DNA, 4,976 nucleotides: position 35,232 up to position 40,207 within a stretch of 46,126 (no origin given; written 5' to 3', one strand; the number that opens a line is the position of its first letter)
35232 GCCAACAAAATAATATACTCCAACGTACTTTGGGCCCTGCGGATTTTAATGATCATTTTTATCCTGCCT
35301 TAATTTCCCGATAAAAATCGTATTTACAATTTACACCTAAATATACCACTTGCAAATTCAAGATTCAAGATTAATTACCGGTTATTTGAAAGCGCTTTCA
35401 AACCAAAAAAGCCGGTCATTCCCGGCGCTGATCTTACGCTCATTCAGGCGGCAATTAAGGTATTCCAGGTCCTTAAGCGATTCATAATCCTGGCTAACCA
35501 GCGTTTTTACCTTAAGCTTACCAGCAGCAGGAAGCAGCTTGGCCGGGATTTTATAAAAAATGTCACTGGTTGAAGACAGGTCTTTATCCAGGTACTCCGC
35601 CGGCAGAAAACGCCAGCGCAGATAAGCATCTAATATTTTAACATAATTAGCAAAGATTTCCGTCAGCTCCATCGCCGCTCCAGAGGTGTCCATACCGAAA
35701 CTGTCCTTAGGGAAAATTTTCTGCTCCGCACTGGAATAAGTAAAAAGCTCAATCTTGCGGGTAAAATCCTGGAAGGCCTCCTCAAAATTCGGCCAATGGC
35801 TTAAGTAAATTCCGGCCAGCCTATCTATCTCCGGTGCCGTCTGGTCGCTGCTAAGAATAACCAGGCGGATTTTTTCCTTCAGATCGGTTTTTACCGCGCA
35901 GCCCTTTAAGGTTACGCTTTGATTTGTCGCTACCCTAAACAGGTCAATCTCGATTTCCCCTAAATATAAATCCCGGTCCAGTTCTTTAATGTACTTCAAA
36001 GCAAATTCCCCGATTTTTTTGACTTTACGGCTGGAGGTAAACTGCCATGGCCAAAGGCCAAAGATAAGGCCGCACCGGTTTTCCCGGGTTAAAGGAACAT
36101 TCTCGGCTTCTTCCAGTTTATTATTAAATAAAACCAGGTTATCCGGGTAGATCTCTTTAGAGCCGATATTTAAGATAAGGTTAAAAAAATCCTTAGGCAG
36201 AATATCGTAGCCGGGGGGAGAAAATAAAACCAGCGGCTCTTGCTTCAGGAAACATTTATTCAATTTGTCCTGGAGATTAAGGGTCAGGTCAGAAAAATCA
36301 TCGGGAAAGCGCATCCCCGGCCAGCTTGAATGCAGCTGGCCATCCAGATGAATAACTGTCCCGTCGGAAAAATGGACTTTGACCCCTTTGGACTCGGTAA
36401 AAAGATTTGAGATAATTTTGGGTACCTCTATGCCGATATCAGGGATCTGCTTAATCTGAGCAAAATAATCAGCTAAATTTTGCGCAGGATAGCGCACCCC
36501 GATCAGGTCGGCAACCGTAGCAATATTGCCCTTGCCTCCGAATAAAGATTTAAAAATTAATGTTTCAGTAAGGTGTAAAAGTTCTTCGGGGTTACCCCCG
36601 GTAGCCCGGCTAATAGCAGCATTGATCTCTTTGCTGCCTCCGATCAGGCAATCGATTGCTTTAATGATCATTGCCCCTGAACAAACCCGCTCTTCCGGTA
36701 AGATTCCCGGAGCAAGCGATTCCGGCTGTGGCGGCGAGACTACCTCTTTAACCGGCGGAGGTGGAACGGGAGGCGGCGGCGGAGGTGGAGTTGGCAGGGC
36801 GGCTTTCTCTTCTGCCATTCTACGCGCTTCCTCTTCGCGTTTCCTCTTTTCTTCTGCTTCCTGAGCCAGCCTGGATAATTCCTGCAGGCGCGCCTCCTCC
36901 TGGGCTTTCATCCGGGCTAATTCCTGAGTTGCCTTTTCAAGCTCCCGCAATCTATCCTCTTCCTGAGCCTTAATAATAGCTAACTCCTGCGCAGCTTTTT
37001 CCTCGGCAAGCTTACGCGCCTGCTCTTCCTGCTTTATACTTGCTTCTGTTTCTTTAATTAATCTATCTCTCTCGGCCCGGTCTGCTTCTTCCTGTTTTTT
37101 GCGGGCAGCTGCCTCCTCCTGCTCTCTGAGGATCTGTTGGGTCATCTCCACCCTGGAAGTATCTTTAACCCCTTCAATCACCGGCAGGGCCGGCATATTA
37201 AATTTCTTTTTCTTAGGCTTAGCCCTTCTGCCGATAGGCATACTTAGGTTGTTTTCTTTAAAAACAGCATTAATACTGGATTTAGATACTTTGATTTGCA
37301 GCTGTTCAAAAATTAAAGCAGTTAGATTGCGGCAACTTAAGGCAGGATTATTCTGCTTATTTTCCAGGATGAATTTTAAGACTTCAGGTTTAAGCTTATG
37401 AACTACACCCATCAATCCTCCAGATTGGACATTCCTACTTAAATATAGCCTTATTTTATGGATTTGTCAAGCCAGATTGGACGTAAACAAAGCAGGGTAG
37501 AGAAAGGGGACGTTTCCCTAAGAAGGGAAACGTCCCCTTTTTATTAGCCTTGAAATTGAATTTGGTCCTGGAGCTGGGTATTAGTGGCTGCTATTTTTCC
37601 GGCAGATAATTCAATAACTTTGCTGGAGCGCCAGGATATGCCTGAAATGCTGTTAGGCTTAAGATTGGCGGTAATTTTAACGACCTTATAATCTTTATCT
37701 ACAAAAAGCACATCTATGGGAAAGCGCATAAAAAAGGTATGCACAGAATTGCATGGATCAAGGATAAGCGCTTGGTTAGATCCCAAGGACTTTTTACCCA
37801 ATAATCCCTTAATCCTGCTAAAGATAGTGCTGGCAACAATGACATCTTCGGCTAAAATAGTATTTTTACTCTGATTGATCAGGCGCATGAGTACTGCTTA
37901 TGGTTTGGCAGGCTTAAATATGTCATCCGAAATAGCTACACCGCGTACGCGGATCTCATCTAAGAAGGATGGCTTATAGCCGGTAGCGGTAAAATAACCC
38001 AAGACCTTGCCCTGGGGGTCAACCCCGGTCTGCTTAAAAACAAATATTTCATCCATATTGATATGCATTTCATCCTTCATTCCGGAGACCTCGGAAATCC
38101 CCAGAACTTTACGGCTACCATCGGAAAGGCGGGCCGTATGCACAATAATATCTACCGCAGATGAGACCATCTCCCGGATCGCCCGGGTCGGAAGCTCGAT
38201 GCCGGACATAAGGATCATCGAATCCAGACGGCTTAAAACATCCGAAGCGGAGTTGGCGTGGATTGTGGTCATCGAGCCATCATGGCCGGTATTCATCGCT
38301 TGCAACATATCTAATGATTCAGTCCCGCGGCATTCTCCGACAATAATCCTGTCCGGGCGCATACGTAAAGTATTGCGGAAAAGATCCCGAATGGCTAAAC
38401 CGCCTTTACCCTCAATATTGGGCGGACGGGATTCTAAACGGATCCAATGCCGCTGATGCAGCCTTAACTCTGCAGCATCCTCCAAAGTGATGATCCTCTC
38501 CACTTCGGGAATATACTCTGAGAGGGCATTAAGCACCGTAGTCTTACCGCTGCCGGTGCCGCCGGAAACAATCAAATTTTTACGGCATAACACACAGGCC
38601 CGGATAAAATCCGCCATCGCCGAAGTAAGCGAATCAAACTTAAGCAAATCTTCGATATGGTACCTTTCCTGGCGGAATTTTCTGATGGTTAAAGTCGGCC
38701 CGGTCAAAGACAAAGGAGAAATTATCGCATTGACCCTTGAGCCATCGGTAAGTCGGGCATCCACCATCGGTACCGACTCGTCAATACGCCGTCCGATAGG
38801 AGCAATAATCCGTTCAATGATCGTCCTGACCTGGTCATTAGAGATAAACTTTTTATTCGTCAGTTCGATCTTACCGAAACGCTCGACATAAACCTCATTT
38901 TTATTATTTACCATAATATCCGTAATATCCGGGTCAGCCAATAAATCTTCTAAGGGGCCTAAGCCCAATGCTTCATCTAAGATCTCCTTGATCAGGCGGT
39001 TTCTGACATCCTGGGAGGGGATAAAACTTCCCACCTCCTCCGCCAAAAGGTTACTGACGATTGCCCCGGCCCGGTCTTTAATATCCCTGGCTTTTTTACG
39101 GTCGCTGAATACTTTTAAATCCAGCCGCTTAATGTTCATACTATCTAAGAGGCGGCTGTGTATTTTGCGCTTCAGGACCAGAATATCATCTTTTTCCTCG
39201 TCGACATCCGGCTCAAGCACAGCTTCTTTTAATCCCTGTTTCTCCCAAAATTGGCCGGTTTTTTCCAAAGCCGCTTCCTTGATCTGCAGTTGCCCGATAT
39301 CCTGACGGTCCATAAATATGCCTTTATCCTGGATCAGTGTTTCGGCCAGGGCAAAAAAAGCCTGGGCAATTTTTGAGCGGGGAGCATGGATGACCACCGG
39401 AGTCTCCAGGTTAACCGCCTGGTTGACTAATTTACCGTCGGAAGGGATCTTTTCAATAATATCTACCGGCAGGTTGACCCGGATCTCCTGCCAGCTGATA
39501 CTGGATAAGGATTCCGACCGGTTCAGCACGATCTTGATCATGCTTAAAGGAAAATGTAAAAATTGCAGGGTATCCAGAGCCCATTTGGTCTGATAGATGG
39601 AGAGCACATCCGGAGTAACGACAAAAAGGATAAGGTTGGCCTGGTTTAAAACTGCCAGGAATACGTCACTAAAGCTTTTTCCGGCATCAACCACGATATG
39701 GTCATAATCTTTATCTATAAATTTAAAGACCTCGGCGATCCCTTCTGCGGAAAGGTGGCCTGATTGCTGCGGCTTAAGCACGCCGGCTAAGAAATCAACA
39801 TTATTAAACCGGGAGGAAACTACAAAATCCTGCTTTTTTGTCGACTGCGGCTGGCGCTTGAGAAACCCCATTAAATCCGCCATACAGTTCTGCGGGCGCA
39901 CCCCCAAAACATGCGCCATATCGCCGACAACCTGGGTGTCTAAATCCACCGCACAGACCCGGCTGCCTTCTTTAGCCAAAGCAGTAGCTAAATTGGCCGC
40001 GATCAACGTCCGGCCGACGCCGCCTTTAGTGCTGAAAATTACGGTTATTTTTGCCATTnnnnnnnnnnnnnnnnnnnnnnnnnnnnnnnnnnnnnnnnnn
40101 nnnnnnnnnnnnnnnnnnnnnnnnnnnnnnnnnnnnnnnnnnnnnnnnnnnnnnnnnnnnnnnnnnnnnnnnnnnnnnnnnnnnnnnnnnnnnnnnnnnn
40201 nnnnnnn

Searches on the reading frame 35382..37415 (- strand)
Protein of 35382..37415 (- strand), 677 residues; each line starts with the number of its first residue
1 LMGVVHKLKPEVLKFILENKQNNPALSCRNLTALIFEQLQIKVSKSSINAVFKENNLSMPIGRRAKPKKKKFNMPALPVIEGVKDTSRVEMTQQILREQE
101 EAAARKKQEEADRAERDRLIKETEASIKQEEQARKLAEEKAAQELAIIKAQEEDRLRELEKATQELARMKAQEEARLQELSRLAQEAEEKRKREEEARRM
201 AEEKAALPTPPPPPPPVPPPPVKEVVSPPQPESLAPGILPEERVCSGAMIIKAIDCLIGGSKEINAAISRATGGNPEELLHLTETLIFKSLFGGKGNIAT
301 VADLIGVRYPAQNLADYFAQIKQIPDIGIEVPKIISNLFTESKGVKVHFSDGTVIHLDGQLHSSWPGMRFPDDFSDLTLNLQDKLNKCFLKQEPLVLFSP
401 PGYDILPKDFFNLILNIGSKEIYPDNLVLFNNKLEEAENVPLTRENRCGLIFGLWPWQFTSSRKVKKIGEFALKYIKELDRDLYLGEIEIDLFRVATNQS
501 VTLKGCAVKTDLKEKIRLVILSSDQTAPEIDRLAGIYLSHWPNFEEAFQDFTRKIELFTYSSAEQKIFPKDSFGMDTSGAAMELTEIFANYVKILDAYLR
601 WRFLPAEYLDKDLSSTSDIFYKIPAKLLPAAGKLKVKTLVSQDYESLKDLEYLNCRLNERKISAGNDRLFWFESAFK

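Call 4: search_protein_families(library=pfam, max_evalue=1, proteins=[window:35382-37415:-])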
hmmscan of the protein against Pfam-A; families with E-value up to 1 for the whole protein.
window:35382-37415:- (677 aa): 2 families
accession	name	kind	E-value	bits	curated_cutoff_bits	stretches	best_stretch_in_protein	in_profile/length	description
PF02650.20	HTH_WhiA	-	0.015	16.2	27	1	10-53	39-78/84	WhiA C-terminal HTH domain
PF16101.10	PRIMA1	-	0.033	14.4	38.6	1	204-256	56-106/158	Proline-rich membrane anchor 1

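Call 81: search_protein_families(library=ncbifam, max_evalue=0.1, proteins=[window:35382-37415:-])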
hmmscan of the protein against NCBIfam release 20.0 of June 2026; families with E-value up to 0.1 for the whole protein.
window:35382-37415:- (677 aa): 1 family
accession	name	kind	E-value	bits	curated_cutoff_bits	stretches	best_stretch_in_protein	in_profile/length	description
TIGR02794.1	tolA_full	equivalog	0.0081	15.4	59.45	1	65-205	58-201/362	cell envelope integrity protein TolA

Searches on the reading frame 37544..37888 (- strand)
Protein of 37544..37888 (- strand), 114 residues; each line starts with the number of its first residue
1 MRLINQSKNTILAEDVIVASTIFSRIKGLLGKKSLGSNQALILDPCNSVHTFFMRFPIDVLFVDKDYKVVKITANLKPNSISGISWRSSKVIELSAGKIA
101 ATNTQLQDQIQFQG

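Call 4: search_protein_families(library=pfam, max_evalue=1, proteins=[window:37544-37888:-])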
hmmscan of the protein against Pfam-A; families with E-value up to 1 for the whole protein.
window:37544-37888:- (114 aa): 1 family
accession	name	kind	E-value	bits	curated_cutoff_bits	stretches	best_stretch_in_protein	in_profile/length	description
PF02643.20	DUF192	-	8.8e-19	67.9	27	1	15-112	2-96/96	Uncharacterized ACR, COG1430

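Call 81: search_protein_families(library=ncbifam, max_evalue=0.1, proteins=[window:37544-37888:-])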
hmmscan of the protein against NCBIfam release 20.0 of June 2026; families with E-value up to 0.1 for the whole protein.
window:37544-37888:- (114 aa): 2 families
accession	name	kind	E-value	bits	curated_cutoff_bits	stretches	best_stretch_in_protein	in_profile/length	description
NF002996.0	PRK03760.1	equivalog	4.9e-17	62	146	1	3-113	4-117/121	hypothetical protein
NF012147.1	blaIMP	exception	0.097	11.9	460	1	60-105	79-125/245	IMP family subclass B1 metallo-beta-lactamase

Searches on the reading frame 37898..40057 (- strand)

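Call 4: search_protein_families(library=pfam, max_evalue=1, proteins=[window:37898-40057:-])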
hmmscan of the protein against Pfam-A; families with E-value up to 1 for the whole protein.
window:37898-40057:- (719 aa): 34 families (the best 25 are shown)
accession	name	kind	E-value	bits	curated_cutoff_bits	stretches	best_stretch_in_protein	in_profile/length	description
PF00437.27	T2SSE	-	8.4e-62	209.4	24.9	1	364-643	3-279/370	Type II/IV secretion system protein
PF13614.12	AAA_31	-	3.3e-15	56.9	27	1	3-156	2-156/177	AAA domain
PF01656.29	CbiA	-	4.5e-14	52.9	25.4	1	6-209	2-114/125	CobQ/CobB/MinD/ParA nucleotide binding domain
PF10609.15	ParA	-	7.1e-12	45.7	27.1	1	3-241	4-245/246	NUBPL iron-transfer P-loop NTPase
PF00142.24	Fer4_NifH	-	5.1e-07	29.9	25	1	7-246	4-249/271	4Fe-4S iron sulfur cluster binding proteins, NifH/frxC family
PF09140.17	MipZ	-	1.9e-05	24.5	20.7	1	5-43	3-41/262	ATPase MipZ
PF06564.18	CBP_BcsQ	-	3.1e-05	24.1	21.3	1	7-153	6-151/234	Cellulose biosynthesis protein BcsQ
PF20720.3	nSTAND3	-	4.6e-05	23.6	27.2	1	493-532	18-58/155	Novel STAND NTPase 3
PF02374.21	ArsA_ATPase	-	8.8e-05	22.3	24.3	1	6-40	4-38/305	Anion-transporting ATPase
PF13245.12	AAA_19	-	0.0014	19.2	25.1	1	490-520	9-39/134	AAA domain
PF13191.12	AAA_16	-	0.0015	19.5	32.6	1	493-527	25-58/167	AAA ATPase domain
PF13521.12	AAA_28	-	0.0024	18.5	27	1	496-532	3-44/164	AAA domain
PF13604.12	AAA_30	-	0.0046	17.1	27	1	494-517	20-43/191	AAA domain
PF13401.12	AAA_22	-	0.0048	17.6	27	1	493-519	6-32/130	AAA domain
PF03029.23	ATP_bind_1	-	0.0058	16.9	27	1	497-525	1-32/240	Conserved hypothetical ATP binding protein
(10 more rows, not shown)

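Call 81: search_protein_families(library=ncbifam, max_evalue=0.1, proteins=[window:37898-40057:-])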
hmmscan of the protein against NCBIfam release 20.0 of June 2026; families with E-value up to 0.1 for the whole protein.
window:37898-40057:- (719 aa): 58 families (the best 25 are shown)
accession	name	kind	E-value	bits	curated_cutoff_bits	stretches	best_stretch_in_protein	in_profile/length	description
TIGR03819.1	heli_sec_ATPase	hypoth_equivalog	3.2e-98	329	373.15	1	326-654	13-338/340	TadA family conjugal transfer-associated ATPase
TIGR02788.1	VirB11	equivalog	1.4e-65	221.3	249.95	2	480-651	132-303/308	P-type DNA transfer ATPase VirB11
TIGR02782.1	TrbB_P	equivalog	1.5e-62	211.6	304.55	1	369-663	14-299/303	P-type conjugative transfer ATPase TrbB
NF058587.1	archaellum_moto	equivalog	5e-58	197.1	550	1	346-674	127-451/527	archaellum flagellar ATPase motor FlaI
NF010469.0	PRK13894.1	subfamily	5.4e-55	187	508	1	357-665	16-315/320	conjugal transfer ATPase TrbB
NF010475.0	PRK13900.1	equivalog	1.6e-54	185.2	389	2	479-654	147-322/333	type IV secretion system ATPase VirB11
NF010407.0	PRK13833.1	subfamily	3.1e-46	158.3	499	1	352-663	7-306/323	conjugal transfer protein TrbB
NF053672.1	bindosome_BasE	exception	9.8e-38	130.1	1000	1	400-659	177-432/512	bindosome assembly system ATPase subunit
NF010425.0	PRK13851.1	equivalog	4.4e-35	121.1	461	2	469-640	141-311/344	type IV secretion system protein VirB11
TIGR01969.1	minD_arch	subfamily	6.4e-26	91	201.75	1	4-243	2-232/251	cell division ATPase MinD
TIGR01968.1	minD_bact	equivalog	1.7e-24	86.6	212.9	1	2-245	1-240/261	septum site-determining protein MinD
TIGR01420.1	pilT_fam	subfamily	2.7e-18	66.3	319.1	1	374-614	10-242/343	PilT/PilU family type 4a pilus ATPase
NF041000.1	ATPase_ComGA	equivalog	1.1e-17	63.9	300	1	485-615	120-246/267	competence type IV pilus ATPase ComGA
TIGR03371.1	cellulose_yhjQ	equivalog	1.8e-16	60.4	157.85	1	3-241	2-241/246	cellulose biosynthesis protein BcsQ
NF007755.0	PRK10436.1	equivalog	2.7e-14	52.7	617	1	477-616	204-337/465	type II secretion system protein GspE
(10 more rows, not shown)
